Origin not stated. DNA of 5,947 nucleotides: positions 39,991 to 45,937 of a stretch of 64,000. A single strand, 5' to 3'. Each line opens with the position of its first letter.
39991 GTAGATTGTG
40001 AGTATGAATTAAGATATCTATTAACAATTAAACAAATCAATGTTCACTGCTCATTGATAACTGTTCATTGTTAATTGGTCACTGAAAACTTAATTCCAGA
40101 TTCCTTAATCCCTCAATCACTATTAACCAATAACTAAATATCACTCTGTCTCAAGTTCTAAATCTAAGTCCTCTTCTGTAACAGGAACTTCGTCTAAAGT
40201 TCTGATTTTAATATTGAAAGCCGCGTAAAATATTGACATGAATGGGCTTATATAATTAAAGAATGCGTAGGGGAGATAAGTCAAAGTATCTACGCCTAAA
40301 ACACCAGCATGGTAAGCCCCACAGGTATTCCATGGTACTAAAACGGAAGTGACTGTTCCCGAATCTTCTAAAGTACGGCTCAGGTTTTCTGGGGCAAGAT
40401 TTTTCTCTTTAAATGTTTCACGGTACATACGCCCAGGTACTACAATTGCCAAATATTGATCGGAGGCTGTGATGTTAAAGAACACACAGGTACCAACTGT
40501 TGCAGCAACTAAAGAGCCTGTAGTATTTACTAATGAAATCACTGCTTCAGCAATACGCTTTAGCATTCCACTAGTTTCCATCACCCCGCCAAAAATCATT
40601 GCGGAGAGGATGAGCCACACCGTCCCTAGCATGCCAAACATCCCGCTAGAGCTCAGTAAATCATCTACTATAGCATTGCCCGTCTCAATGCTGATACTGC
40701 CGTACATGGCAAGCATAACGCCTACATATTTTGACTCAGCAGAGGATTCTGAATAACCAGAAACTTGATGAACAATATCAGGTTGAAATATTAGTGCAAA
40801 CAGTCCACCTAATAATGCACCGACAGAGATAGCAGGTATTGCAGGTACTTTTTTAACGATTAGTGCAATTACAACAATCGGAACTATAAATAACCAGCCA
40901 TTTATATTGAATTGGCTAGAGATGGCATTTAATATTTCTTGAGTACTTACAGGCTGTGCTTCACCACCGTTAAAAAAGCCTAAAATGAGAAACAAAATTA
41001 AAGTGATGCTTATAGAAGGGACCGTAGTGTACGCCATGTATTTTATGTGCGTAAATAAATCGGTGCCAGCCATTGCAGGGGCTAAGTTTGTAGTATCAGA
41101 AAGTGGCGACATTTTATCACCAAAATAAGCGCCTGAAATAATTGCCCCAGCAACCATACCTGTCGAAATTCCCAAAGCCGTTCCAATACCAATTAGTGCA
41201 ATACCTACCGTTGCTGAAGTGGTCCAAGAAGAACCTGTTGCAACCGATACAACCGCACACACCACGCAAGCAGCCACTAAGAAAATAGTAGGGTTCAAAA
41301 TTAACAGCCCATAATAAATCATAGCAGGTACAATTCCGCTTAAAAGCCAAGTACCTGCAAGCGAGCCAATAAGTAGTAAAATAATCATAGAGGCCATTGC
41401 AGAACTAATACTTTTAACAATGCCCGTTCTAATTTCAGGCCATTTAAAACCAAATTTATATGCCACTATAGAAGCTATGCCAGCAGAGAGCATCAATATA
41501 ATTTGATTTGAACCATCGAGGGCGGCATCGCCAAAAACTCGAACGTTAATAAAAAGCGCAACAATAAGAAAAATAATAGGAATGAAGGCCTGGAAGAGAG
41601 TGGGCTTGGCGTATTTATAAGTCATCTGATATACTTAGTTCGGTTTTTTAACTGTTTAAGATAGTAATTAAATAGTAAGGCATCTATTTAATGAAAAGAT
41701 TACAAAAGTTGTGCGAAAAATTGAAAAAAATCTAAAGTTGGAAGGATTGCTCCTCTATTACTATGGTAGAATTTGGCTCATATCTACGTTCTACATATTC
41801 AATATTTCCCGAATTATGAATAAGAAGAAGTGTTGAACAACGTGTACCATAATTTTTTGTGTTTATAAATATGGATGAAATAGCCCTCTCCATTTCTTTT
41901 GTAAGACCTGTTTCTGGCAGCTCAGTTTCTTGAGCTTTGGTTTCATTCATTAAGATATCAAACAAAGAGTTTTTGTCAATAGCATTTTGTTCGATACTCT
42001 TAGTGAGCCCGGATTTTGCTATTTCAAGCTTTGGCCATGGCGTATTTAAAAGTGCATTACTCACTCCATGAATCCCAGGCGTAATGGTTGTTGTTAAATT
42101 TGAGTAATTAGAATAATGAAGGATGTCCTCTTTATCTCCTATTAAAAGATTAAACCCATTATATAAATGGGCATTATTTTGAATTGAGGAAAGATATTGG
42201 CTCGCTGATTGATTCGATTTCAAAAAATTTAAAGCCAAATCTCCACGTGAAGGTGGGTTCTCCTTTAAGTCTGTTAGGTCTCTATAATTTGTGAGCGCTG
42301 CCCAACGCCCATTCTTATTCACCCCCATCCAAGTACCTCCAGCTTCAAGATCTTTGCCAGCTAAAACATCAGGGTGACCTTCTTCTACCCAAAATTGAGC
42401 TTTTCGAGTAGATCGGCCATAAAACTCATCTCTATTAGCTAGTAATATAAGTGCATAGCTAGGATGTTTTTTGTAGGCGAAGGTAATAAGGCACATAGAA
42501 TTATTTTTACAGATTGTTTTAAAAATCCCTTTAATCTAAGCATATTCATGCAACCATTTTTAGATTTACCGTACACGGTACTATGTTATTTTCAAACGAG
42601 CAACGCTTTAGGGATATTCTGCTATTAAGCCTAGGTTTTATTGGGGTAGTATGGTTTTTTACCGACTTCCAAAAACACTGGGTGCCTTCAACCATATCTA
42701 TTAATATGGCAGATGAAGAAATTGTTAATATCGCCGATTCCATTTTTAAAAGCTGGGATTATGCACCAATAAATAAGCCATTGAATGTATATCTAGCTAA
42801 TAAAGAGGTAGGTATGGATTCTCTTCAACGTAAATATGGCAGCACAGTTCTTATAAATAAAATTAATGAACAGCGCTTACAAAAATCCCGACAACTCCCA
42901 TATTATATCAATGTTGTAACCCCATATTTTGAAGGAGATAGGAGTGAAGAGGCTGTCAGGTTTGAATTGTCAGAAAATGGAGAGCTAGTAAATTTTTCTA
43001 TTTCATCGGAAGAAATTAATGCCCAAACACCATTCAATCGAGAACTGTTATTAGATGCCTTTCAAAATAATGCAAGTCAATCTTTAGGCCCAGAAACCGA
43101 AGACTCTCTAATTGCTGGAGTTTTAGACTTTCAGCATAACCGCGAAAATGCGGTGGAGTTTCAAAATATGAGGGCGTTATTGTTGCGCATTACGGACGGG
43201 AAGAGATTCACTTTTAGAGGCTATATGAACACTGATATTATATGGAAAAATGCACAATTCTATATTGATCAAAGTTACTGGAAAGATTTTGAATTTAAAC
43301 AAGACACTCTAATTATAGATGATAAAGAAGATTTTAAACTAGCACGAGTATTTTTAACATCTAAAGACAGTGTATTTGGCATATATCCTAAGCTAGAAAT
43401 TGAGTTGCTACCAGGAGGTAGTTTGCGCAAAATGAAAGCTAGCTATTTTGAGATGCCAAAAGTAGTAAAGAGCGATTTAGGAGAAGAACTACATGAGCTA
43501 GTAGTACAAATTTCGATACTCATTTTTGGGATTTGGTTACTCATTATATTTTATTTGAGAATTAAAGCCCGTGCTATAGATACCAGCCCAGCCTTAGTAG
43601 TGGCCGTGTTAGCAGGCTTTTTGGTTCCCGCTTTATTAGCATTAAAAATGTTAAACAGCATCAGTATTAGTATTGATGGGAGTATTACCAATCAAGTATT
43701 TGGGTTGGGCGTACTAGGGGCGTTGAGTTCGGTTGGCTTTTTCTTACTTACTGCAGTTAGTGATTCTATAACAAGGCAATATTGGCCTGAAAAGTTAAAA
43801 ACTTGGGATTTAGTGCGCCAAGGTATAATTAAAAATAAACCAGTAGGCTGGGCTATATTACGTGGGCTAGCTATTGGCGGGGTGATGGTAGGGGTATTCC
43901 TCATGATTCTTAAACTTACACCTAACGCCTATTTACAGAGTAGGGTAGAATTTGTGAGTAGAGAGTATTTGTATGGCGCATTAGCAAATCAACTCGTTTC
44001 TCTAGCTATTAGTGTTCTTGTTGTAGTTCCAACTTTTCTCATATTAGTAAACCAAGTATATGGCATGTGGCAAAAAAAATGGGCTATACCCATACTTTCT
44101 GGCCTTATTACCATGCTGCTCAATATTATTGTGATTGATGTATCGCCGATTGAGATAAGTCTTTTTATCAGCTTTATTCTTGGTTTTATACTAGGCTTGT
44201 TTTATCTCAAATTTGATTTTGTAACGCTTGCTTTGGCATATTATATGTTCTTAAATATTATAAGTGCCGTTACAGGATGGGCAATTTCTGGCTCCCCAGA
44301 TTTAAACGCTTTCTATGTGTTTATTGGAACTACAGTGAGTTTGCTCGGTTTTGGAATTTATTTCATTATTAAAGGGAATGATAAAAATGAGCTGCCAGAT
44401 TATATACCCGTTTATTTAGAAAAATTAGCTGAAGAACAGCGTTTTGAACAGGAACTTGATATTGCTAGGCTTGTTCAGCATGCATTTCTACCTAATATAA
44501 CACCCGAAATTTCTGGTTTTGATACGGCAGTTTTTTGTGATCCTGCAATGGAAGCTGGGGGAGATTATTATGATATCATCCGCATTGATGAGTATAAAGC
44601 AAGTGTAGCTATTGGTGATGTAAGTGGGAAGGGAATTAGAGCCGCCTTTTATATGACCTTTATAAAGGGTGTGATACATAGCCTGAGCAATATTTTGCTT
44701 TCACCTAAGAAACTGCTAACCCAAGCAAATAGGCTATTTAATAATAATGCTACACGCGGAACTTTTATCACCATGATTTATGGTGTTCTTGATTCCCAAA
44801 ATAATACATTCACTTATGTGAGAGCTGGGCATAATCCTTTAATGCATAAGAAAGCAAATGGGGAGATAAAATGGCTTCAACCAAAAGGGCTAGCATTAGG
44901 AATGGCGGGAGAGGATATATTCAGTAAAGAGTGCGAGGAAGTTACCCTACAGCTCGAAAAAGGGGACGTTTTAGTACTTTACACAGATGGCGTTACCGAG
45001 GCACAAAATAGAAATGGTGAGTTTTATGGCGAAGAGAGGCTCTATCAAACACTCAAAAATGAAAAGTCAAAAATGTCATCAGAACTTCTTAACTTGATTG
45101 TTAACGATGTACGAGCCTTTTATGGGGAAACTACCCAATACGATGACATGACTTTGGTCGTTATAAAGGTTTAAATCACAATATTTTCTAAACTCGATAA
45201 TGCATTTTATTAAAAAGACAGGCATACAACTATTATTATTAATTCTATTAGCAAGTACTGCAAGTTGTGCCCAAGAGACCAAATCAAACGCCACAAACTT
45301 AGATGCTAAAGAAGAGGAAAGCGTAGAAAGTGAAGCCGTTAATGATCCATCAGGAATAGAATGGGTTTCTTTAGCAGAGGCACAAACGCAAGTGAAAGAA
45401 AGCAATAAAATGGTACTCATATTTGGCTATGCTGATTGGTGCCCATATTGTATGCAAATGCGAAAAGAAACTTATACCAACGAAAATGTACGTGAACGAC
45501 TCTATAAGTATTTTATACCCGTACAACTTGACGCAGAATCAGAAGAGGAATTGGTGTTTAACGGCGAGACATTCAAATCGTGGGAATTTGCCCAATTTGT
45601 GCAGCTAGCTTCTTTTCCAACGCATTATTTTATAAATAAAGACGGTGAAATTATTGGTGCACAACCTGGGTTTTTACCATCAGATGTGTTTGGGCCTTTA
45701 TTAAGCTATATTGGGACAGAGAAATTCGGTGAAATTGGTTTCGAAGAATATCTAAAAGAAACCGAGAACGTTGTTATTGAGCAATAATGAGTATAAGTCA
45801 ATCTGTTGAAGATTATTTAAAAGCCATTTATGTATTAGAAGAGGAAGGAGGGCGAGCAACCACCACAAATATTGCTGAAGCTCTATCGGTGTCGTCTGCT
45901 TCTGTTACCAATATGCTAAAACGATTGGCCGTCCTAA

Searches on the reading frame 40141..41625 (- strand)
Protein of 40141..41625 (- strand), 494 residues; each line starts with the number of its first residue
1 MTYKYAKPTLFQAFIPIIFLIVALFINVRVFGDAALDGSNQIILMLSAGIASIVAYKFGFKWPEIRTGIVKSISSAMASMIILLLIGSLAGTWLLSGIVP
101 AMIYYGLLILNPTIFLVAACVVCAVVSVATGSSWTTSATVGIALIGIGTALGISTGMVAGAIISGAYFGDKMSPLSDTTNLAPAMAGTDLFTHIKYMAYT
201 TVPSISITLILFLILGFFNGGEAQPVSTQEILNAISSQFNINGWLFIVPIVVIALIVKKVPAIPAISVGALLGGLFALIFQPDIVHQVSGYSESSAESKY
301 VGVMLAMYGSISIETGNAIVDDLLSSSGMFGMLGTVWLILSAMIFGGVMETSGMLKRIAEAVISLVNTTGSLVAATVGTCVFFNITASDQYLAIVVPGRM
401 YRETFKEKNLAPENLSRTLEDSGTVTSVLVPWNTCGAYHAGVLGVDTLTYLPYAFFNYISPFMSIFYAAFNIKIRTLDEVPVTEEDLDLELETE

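Call 25: search_protein_families(library=pfam, proteins=[window:40141-41625:-], max_evalue=0.0001)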
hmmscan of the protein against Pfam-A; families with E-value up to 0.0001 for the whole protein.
window:40141-41625:- (494 aa): 1 family
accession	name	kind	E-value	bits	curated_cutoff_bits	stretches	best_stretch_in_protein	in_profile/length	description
PF03553.21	Na_H_antiporter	-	4.2e-52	177.7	23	1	165-471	1-302/303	Na+/H+ antiporter family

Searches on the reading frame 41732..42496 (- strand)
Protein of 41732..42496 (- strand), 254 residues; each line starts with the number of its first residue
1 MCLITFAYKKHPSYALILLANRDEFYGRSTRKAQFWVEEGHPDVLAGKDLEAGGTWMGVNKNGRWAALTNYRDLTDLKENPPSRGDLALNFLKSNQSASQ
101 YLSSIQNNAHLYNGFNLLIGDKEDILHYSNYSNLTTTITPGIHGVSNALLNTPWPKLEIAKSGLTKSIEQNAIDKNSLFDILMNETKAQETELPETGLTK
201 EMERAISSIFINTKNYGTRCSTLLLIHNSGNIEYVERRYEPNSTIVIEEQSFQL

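Call 25: search_protein_families(library=pfam, proteins=[window:41732-42496:-], max_evalue=0.0001)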
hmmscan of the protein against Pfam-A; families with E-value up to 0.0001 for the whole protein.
window:41732-42496:- (254 aa): 1 family
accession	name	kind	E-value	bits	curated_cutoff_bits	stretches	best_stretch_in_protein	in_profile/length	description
PF05742.17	TANGO2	-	1.6e-75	255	22.6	1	1-240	1-256/257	Transport and Golgi organisation 2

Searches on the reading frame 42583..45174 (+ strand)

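Call 25: search_protein_families(library=pfam, proteins=[window:42583-45174:+], max_evalue=0.0001)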
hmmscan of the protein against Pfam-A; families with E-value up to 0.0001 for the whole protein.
window:42583-45174:+ (863 aa): 1 family
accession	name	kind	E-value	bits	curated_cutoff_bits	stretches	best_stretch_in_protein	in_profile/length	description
PF07228.17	SpoIIE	-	6.1e-49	167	25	1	673-863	5-191/192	Stage II sporulation protein E (SpoIIE)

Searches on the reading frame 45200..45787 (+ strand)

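Call 25: search_protein_families(library=pfam, proteins=[window:45200-45787:+], max_evalue=0.0001)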
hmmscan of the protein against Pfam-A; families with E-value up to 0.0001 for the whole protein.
window:45200-45787:+ (195 aa): 4 families
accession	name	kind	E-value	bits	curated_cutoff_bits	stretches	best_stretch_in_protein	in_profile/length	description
PF13098.12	Thioredoxin_2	-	1.2e-13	51.7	27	1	66-165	2-101/104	Thioredoxin-like domain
PF13899.12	Thioredoxin_7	-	1.3e-11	44.9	27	1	55-122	2-68/83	Thioredoxin-like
PF03190.21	Thioredox_DsbH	-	1.7e-08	35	27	1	53-150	20-114/163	Protein of unknown function, DUF255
PF00085.26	Thioredoxin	-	7e-05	23.2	23.5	0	60-118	9-64/103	Thioredoxin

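Call 65: search_protein_families(library=ncbifam, proteins=[window:45200-45787:+], max_evalue=0.00001)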
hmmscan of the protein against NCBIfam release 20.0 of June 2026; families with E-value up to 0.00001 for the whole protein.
window:45200-45787:+ (195 aa): 3 families
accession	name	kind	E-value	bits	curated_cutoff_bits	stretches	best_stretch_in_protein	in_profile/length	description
NF043050.1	DisulfRedDsbH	equivalog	2.3e-12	47.3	190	1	12-152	9-142/166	disulfide reductase DsbH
NF001419.0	PRK00293.1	subfamily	2.6e-09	36.2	330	1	7-113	420-520/574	protein-disulfide reductase DsbD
NF045694.1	seleno_TsoB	exception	1.6e-06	26.5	805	1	48-118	452-523/572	rhodanese/DsbD fusion-like selenoprotein TsoB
